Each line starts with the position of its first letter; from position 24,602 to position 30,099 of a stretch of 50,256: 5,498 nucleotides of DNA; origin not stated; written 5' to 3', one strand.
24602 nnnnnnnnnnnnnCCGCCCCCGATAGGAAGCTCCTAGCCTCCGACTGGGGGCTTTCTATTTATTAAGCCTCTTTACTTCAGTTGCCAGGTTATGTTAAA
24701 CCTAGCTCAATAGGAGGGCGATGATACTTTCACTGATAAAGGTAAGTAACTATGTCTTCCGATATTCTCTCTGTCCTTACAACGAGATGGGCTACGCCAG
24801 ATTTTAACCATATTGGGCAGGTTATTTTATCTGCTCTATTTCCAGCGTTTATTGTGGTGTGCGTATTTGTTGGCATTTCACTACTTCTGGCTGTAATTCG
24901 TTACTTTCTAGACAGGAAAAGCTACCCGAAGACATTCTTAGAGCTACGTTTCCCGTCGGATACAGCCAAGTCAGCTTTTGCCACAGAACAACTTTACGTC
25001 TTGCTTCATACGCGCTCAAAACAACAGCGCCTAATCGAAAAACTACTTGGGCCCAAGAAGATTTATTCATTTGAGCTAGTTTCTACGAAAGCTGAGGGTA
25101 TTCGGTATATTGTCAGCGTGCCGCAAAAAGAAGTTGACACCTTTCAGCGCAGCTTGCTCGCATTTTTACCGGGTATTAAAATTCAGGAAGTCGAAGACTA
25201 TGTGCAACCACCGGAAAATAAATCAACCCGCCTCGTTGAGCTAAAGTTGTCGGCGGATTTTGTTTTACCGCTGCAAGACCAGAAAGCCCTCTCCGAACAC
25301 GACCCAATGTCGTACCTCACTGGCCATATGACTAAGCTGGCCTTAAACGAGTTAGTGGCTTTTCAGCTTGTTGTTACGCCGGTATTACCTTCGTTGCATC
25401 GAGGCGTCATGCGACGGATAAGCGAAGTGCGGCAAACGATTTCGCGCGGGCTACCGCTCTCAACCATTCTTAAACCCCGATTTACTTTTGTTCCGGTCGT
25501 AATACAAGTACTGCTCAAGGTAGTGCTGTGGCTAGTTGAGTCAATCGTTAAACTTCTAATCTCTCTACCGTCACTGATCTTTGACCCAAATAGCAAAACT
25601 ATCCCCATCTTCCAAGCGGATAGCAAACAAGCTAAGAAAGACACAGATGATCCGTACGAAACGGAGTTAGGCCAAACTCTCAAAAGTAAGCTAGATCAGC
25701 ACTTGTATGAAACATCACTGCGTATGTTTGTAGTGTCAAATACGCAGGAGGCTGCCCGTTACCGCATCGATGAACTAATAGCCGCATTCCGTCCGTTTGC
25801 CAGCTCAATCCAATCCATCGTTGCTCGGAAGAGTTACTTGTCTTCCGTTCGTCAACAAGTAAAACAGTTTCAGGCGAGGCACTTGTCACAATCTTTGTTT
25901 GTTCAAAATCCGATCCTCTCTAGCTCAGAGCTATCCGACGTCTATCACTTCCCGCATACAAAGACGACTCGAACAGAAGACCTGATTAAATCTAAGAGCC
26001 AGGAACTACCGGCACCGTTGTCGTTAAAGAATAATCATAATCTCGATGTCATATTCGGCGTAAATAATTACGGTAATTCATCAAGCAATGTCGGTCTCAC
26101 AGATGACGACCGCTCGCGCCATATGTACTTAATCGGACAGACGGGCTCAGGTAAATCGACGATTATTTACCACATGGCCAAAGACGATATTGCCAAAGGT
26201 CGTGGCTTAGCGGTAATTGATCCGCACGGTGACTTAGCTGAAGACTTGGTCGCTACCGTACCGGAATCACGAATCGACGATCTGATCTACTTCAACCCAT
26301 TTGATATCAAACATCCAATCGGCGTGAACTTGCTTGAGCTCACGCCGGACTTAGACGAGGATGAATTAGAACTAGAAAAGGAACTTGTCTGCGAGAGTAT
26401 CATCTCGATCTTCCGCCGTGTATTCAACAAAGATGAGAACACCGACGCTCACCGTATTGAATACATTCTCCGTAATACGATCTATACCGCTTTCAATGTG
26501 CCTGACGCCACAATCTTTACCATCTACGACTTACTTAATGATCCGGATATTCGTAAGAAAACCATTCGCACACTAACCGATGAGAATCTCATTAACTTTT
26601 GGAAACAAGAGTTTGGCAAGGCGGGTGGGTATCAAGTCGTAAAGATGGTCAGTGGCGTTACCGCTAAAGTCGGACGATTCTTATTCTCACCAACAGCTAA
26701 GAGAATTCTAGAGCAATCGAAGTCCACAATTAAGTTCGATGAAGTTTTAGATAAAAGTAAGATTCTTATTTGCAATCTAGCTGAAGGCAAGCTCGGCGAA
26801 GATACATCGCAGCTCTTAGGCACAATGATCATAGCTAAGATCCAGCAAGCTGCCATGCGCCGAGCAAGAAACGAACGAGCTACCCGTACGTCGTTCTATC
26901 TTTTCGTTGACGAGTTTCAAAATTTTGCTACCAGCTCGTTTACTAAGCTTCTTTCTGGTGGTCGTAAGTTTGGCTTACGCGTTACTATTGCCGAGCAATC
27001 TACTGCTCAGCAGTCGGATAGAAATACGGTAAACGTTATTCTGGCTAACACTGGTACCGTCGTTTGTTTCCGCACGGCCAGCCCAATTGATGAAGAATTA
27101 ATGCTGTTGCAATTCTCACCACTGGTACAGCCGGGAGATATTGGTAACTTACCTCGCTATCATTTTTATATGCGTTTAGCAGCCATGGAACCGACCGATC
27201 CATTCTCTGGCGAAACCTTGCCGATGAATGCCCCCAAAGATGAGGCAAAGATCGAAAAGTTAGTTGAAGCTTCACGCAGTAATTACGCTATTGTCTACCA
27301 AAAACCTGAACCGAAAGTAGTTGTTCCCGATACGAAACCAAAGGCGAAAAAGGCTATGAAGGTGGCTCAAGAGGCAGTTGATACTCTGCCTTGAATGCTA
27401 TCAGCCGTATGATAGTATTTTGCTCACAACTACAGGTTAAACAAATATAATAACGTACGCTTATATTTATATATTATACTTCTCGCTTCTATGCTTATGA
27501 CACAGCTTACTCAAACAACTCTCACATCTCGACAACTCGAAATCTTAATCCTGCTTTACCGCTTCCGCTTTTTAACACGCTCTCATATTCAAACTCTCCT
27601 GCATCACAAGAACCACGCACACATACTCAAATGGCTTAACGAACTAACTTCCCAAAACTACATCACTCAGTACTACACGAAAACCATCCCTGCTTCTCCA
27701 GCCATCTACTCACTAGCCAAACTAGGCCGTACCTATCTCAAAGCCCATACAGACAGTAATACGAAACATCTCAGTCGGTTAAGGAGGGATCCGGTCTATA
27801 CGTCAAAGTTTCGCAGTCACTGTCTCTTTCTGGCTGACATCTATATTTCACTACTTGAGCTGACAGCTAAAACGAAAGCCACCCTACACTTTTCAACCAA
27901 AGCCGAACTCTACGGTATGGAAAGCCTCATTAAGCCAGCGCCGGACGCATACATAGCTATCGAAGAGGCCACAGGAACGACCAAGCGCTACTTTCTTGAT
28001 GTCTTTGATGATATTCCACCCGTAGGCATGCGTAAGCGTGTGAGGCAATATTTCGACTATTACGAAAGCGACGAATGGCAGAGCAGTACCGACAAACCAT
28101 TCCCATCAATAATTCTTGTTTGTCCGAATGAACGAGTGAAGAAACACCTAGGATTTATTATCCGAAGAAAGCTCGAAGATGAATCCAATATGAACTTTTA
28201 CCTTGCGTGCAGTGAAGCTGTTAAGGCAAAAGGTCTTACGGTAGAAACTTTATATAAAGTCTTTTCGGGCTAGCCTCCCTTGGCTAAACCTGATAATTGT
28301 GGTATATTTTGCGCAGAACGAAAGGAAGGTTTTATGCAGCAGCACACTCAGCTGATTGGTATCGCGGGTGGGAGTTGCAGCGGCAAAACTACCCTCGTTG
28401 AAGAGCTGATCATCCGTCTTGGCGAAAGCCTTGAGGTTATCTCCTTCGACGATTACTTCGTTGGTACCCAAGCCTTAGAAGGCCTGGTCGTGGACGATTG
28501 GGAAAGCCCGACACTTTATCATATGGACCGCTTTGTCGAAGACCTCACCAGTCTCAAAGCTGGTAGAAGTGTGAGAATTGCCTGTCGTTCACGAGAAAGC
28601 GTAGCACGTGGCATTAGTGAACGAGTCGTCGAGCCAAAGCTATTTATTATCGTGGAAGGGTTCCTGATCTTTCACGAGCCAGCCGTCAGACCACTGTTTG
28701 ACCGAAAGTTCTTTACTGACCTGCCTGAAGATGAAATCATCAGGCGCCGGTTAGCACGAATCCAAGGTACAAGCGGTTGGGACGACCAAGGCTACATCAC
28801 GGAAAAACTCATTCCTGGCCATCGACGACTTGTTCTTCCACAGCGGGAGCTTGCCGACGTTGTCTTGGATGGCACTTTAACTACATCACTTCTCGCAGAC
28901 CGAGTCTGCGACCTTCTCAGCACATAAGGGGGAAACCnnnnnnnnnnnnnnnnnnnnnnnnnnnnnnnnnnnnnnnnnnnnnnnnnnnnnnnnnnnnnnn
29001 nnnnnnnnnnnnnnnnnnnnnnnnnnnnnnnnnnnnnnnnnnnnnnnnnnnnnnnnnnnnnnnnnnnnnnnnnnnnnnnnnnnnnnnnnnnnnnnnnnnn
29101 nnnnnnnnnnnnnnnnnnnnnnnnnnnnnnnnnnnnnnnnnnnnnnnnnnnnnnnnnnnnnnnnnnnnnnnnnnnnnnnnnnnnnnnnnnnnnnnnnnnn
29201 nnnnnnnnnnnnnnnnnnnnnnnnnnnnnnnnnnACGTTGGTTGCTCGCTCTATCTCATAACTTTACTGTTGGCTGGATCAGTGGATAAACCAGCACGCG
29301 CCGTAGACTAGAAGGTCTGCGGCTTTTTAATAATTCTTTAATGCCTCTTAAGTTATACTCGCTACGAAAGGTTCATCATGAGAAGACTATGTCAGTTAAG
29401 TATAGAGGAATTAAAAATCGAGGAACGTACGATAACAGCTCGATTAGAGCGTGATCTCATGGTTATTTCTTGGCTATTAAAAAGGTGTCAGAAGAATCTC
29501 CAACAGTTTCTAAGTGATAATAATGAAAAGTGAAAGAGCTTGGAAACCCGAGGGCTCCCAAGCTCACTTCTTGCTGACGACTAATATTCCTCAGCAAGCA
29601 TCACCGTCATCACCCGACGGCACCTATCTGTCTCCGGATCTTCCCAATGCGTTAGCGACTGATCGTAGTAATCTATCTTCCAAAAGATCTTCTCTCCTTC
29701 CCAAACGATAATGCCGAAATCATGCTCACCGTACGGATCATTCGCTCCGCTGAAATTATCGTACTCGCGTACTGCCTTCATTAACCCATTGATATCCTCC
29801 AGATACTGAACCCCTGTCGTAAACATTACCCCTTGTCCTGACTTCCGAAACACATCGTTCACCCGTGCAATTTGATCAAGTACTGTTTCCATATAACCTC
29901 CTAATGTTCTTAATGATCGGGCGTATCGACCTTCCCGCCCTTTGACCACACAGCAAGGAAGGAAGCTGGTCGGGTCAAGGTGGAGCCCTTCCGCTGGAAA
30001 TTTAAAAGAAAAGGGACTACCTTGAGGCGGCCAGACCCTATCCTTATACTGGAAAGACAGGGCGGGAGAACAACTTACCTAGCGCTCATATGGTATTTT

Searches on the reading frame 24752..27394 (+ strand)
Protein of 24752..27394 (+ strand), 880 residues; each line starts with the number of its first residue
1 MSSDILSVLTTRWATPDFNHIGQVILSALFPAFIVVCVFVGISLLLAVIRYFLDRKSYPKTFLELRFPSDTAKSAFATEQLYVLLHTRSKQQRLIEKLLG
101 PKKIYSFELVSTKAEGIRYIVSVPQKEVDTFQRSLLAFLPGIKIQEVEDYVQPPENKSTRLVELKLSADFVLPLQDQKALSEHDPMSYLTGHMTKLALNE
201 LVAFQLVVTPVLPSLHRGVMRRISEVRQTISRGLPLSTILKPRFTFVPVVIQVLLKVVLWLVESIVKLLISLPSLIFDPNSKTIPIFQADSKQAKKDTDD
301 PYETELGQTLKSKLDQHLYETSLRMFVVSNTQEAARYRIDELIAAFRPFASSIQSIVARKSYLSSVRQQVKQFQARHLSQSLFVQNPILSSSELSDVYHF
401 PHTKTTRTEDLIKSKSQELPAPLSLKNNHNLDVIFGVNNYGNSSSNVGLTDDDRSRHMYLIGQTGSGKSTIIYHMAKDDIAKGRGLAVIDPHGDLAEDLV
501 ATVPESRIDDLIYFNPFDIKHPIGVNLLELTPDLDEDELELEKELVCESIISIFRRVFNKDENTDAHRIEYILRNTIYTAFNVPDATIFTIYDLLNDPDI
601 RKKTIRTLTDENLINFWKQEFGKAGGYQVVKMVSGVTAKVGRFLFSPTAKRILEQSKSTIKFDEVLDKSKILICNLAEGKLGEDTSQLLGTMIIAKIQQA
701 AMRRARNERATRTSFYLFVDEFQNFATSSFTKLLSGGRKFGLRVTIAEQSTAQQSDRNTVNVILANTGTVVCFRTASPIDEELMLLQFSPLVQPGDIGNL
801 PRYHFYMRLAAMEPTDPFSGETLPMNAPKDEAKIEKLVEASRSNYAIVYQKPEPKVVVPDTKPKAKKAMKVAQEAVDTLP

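Call 38: find_encoding_contigs(protein=window:24752-27394:+, flank=10000, max_places=2)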
Protein window:24752-27394:+ (880 aa): 3 contigs read that carry it; 2 places shown.
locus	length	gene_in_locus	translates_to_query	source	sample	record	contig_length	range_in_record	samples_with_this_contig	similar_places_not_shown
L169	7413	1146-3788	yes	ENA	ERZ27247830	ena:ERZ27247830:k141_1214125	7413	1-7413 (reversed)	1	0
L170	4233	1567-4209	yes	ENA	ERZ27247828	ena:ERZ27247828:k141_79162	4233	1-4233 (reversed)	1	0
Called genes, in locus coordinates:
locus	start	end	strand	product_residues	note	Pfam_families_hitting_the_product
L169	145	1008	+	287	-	-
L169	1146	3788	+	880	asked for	PF26449:DUF8128 (weak), PF01935:DUF87 (weak), PF10412:TrwB_AAD_bind (faint)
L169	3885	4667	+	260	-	PF13814:Replic_Relax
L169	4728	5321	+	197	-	PF00485:PRK (weak)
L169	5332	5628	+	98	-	-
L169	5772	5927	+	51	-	-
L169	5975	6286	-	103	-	PF12599:DUF3768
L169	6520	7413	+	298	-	?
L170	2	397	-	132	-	?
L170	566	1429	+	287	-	-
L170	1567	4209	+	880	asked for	PF26449:DUF8128 (weak), PF01935:DUF87 (weak), PF10412:TrwB_AAD_bind (faint)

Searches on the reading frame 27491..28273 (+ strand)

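Call 63: search_protein_families(library=pfam, proteins=[window:27491-28273:+], max_evalue=0.001)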
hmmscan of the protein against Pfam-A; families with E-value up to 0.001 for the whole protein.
window:27491-28273:+ (260 aa): 1 family
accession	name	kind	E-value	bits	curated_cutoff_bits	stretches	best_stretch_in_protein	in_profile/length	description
PF13814.12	Replic_Relax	-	5.3e-13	49.9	25.3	1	20-198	2-183/191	Replication-relaxation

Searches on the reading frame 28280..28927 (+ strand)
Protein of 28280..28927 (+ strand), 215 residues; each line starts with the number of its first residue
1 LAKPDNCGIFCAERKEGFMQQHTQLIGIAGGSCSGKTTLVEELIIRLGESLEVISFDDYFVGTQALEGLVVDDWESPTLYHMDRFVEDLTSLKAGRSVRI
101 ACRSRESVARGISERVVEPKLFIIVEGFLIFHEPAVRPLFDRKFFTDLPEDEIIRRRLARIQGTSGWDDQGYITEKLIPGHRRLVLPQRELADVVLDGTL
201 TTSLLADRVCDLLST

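Call 63: search_protein_families(library=pfam, proteins=[window:28280-28927:+], max_evalue=0.001)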
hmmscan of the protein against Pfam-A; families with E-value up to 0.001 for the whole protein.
window:28280-28927:+ (215 aa): 2 families
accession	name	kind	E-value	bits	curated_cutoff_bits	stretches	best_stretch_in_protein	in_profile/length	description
PF00485.24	PRK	-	5e-08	33.4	22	1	25-197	1-188/196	Phosphoribulokinase / Uridine kinase family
PF13207.12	AAA_17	-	0.00054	20.7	27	0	30-168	2-128/136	AAA domain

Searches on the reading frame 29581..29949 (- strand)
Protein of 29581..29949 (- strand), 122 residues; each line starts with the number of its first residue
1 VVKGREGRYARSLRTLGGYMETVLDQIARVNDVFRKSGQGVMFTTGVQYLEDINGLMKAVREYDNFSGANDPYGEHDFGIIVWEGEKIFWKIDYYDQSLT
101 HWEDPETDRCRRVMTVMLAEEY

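Call 63: search_protein_families(library=pfam, proteins=[window:29581-29949:-], max_evalue=0.001)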
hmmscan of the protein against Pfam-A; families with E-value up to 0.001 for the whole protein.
window:29581-29949:- (122 aa): 1 family
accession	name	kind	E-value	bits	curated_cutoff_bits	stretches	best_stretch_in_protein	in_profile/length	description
PF12599.13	DUF3768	-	4.5e-25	87.9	25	1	44-121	2-83/83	Protein of unknown function (DUF3768)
